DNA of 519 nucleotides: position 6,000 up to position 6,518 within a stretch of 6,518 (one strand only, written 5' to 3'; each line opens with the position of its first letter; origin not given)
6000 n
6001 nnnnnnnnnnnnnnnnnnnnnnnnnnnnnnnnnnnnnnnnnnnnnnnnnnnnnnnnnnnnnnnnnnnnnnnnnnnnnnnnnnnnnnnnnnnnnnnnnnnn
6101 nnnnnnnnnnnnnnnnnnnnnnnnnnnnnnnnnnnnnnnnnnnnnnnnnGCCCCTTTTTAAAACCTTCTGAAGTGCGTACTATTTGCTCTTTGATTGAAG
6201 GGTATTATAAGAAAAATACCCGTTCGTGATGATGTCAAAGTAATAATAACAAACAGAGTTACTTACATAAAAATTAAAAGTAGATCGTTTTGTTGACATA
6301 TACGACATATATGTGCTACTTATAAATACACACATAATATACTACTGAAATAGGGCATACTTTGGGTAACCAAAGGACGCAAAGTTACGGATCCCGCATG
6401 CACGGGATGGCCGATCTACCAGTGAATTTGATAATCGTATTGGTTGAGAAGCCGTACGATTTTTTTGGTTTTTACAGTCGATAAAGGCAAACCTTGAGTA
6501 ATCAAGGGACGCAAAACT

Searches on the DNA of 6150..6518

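Call 24: search_rna_families(source=window, start=6150, end=6518, threshold=evalue, max_evalue=1, show_alignments=2)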
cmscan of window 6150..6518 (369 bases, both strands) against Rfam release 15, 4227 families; matches with E-value up to 1: 3.
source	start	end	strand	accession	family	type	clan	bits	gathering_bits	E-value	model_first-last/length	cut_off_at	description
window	6345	6424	+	RF03168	c-di-GMP-I-UAU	Cis-reg; riboswitch;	CL00126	56.3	65.9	1.1e-11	1-81/81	no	c-di-GMP-I-UAU riboswitch aptamer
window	6477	6518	+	RF03167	c-di-GMP-I-GGC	Cis-reg; riboswitch;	CL00126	35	59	1e-06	1-42/80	3'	c-di-GMP-I-GGC riboswitch aptamer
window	6233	6267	-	RF01232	snoR442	Gene; snRNA; snoRNA; CD-box;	-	19.5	50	0.066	1-46/46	no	Small nucleolar RNA R442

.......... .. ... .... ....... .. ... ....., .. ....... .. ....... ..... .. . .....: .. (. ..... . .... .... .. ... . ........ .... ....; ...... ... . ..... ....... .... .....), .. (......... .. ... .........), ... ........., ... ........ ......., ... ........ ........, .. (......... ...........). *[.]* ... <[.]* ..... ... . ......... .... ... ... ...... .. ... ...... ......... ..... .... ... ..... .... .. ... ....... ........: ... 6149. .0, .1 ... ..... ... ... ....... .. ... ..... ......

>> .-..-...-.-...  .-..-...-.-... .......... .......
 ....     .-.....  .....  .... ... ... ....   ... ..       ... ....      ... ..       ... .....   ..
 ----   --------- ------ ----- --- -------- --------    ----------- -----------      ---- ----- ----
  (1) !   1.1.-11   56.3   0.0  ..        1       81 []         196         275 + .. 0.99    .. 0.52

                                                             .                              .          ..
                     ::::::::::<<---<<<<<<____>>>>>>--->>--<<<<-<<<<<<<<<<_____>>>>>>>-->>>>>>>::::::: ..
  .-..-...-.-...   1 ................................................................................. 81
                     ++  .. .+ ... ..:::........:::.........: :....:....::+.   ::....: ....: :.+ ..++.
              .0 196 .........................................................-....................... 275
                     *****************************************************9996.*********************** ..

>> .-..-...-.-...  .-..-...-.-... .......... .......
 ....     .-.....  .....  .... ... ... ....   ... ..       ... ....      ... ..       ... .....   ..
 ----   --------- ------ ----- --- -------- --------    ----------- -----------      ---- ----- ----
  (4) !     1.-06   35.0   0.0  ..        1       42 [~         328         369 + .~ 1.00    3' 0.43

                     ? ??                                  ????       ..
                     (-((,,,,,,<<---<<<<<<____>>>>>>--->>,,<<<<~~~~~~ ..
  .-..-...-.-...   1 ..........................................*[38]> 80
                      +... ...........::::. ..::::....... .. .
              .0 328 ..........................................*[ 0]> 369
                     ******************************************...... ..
